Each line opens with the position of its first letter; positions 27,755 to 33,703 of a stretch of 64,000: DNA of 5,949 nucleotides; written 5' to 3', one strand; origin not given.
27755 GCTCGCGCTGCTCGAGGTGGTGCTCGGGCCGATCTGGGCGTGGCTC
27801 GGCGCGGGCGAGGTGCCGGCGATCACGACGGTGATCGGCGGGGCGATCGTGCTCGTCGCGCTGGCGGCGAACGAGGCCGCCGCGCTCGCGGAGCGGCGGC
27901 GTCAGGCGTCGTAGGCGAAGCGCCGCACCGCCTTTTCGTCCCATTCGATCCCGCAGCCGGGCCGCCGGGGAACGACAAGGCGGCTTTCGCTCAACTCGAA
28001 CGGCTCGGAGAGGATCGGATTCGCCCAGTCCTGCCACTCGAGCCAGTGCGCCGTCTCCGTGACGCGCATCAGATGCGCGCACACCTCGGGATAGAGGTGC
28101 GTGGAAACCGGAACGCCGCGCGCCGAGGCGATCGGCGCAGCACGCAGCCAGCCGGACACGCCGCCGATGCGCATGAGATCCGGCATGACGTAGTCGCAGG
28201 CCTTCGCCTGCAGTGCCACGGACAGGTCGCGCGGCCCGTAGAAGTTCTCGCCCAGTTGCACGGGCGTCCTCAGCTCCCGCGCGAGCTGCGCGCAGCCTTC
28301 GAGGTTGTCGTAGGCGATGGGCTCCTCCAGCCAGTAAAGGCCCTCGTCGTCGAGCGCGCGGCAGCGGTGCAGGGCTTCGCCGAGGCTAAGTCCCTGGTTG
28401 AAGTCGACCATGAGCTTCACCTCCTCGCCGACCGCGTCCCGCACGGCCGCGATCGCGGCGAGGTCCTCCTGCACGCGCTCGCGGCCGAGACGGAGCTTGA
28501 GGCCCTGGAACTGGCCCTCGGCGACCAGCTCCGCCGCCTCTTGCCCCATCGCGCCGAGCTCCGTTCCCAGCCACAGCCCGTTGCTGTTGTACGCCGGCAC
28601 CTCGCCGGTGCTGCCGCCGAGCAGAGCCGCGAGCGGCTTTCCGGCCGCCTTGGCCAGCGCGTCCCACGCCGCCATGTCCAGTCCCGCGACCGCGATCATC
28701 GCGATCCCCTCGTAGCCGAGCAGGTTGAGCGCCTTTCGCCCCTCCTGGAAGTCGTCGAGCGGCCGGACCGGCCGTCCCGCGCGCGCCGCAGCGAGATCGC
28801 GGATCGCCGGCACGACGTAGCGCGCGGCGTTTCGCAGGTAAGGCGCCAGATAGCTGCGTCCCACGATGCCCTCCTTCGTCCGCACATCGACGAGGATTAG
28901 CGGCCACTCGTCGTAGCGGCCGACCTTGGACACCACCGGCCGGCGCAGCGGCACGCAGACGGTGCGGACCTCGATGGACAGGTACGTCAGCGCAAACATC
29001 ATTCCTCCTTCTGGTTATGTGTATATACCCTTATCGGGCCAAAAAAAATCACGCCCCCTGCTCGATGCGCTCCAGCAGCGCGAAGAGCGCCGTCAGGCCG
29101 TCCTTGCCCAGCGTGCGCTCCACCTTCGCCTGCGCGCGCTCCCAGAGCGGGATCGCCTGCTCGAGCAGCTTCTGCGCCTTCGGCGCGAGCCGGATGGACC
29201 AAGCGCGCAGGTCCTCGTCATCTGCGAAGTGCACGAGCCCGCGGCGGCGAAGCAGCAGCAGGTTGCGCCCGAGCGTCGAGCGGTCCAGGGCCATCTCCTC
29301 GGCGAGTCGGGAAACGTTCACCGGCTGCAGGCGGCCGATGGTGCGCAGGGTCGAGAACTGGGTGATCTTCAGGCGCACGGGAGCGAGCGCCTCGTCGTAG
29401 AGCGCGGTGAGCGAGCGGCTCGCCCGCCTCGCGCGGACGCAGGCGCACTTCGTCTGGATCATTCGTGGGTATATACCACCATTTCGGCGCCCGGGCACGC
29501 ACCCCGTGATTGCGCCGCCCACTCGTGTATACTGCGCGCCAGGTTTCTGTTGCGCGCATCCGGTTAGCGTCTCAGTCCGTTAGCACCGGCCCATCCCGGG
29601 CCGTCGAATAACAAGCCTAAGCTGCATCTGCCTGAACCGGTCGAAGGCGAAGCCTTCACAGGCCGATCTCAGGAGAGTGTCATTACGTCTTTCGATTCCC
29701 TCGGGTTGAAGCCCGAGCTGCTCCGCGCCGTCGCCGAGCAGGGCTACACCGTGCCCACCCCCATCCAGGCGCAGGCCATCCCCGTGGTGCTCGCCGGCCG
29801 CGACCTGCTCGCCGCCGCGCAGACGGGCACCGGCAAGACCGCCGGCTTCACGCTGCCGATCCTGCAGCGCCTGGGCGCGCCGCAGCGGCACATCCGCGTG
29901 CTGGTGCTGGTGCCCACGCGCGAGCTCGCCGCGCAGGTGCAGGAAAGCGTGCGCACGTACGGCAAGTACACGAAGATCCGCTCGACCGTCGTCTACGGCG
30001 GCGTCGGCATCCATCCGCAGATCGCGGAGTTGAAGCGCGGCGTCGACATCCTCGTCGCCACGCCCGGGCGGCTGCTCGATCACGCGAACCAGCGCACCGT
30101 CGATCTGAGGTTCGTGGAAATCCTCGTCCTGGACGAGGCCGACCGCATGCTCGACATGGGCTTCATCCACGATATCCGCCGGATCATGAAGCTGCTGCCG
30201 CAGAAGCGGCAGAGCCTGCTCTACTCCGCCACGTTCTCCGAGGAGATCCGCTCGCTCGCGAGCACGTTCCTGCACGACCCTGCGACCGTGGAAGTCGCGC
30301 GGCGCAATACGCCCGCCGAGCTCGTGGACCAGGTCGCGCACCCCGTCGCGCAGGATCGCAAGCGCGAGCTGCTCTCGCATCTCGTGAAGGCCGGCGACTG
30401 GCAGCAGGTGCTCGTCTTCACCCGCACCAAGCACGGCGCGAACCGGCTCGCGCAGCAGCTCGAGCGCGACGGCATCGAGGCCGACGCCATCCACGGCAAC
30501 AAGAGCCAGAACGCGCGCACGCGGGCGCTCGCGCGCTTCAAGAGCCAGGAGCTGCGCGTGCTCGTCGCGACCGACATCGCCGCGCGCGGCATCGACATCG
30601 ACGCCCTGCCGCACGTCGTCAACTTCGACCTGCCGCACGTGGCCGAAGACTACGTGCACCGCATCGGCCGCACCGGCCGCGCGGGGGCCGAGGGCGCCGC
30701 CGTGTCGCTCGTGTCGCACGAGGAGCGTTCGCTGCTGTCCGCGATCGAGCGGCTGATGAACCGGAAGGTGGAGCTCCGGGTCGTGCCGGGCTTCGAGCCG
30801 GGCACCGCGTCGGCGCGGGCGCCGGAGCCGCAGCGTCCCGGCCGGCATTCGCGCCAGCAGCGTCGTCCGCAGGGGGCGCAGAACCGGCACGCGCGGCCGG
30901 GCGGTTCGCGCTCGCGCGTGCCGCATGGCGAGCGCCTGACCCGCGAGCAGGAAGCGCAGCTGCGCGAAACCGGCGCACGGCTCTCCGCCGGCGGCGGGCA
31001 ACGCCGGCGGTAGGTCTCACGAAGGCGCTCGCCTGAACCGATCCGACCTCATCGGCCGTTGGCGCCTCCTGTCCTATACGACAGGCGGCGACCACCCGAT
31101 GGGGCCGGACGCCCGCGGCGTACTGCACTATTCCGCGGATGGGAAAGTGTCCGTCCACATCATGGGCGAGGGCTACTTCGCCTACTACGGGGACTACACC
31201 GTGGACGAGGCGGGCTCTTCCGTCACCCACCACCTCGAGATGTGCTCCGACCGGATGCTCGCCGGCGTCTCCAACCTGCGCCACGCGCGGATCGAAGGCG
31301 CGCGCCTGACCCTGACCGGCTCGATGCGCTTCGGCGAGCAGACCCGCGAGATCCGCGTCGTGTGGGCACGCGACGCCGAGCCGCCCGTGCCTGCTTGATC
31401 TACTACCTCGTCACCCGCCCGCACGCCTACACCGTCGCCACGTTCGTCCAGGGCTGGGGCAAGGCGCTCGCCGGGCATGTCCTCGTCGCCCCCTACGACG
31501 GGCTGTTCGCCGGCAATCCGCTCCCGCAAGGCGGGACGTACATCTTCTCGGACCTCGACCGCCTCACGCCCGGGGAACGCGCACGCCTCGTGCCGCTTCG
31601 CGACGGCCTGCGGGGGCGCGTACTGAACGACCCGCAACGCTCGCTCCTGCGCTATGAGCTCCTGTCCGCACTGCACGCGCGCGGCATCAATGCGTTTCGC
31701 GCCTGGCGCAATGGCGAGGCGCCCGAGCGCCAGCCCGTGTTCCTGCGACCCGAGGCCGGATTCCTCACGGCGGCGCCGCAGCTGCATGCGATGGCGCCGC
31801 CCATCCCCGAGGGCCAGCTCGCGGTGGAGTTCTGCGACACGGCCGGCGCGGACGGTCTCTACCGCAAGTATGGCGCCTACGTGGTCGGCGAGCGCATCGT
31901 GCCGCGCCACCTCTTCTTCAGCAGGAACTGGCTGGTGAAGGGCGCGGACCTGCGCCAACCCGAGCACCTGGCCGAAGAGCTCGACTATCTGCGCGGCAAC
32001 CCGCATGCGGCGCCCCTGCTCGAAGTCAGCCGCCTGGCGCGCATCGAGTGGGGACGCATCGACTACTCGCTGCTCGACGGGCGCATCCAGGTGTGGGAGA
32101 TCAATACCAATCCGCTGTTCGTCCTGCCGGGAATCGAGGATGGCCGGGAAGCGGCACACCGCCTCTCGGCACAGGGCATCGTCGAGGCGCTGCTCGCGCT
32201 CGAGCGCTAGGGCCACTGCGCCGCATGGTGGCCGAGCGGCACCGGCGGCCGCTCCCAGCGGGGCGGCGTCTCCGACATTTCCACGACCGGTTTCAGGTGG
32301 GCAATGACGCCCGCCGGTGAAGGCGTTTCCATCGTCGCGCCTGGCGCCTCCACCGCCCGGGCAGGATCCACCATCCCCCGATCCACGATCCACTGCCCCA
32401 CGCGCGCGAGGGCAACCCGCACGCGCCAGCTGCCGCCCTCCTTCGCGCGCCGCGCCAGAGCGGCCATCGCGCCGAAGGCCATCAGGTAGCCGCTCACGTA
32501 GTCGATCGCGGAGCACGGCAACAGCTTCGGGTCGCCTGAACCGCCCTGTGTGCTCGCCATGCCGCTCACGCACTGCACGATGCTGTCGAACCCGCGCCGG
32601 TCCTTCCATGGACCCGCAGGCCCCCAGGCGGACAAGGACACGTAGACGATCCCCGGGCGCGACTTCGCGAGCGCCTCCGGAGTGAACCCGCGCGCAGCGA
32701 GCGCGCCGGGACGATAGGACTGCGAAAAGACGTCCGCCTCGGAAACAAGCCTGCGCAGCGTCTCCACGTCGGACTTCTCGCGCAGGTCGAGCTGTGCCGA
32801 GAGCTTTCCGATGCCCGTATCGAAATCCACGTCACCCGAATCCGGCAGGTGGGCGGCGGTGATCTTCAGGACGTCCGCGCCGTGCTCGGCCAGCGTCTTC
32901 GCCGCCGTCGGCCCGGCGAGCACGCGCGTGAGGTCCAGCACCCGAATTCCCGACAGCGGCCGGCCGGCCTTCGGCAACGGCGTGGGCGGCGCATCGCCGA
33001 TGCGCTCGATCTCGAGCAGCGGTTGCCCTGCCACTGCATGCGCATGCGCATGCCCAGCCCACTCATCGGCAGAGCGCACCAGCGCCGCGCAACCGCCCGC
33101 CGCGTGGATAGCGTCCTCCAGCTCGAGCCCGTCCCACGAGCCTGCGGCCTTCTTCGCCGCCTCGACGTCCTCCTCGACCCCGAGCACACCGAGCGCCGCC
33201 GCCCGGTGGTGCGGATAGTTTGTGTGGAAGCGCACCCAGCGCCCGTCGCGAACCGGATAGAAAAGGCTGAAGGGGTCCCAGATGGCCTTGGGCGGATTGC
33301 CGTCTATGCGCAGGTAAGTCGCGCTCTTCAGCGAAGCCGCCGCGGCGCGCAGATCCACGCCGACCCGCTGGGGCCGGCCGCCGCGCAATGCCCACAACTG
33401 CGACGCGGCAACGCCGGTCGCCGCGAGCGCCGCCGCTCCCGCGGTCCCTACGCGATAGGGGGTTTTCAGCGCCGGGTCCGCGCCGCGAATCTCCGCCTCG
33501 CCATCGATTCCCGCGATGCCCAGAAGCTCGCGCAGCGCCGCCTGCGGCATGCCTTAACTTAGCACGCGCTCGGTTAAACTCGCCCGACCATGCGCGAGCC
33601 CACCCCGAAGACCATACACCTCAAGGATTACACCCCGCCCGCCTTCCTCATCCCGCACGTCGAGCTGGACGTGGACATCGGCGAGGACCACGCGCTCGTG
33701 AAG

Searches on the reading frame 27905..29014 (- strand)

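Call 65: search_protein_families(library=pfam, proteins=[window:27905-29014:-], max_evalue=0.00001)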
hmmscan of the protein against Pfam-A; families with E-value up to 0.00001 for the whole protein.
window:27905-29014:- (370 aa): 2 families
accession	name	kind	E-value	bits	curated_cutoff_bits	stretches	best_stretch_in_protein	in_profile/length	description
PF13378.12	MR_MLE_C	-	1.8e-57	195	29.4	1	156-362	2-219/219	Enolase C-terminal domain-like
PF02746.21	MR_MLE_N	-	1.1e-16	61.5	22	1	14-133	2-117/117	Mandelate racemase / muconate lactonizing enzyme, N-terminal domain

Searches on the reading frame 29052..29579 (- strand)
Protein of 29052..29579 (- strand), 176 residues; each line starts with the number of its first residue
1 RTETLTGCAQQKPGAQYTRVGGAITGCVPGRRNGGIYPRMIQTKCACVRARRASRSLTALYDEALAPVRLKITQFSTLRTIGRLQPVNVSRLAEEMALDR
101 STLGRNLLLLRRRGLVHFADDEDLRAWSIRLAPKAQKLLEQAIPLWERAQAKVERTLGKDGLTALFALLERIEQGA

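Call 65: search_protein_families(library=pfam, proteins=[window:29052-29579:-], max_evalue=0.00001)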
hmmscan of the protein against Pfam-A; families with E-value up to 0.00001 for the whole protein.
window:29052-29579:- (176 aa): 2 families
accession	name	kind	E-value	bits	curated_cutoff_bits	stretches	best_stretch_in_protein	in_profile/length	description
PF01047.28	MarR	-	2.2e-07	31.1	24.6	1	71-124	2-56/59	MarR family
PF12802.13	MarR_2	-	2.3e-06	28.1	27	1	70-125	3-60/61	MarR family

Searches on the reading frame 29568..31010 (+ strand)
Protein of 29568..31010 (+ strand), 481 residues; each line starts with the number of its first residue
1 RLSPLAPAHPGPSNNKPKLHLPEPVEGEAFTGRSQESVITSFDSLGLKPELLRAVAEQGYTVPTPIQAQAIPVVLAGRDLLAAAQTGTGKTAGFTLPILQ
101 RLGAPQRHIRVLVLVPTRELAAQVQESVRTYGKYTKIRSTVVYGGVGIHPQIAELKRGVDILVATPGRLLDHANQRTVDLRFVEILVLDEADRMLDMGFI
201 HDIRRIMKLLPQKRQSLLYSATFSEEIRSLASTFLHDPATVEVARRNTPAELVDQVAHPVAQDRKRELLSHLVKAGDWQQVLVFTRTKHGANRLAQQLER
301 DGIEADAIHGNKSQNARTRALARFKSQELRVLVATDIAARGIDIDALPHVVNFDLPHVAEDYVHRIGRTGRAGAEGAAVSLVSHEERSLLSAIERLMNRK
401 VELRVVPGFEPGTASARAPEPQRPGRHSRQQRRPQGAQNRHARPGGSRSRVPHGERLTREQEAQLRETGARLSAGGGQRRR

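Call 65: search_protein_families(library=pfam, proteins=[window:29568-31010:+], max_evalue=0.00001)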
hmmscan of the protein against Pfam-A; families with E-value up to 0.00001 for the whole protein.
window:29568-31010:+ (481 aa): 3 families
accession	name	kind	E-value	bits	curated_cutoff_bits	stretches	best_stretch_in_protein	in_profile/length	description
PF00270.35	DEAD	-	4.3e-51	173.4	26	1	64-228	1-165/167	DEAD/DEAH box helicase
PF00271.37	Helicase_C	-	1.1e-30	106.5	23.5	1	265-373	2-110/110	Helicase conserved C-terminal domain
PF04851.21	ResIII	-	1.2e-08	35.5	22.5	1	65-223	6-162/164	Type III restriction enzyme, res subunit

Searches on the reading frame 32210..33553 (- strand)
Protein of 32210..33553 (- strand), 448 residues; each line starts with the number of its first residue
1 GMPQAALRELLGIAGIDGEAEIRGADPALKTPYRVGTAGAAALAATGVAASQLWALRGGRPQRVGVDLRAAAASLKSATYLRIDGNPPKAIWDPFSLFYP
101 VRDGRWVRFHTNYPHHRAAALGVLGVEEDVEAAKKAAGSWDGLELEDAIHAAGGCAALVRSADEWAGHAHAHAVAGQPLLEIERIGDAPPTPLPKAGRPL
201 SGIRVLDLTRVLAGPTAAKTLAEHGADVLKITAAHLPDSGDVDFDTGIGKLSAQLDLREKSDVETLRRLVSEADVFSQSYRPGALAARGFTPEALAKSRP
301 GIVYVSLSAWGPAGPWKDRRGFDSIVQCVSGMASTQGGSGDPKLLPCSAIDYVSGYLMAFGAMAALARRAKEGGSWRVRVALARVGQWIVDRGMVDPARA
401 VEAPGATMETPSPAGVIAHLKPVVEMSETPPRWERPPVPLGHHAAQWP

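Call 65: search_protein_families(library=pfam, proteins=[window:32210-33553:-], max_evalue=0.00001)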
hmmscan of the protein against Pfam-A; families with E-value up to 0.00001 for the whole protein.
window:32210-33553:- (448 aa): 1 family
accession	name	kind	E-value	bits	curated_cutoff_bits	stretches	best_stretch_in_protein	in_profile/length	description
PF02515.22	CoA_transf_3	-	1e-56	193.1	23.3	1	200-403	1-216/366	CoA-transferase family III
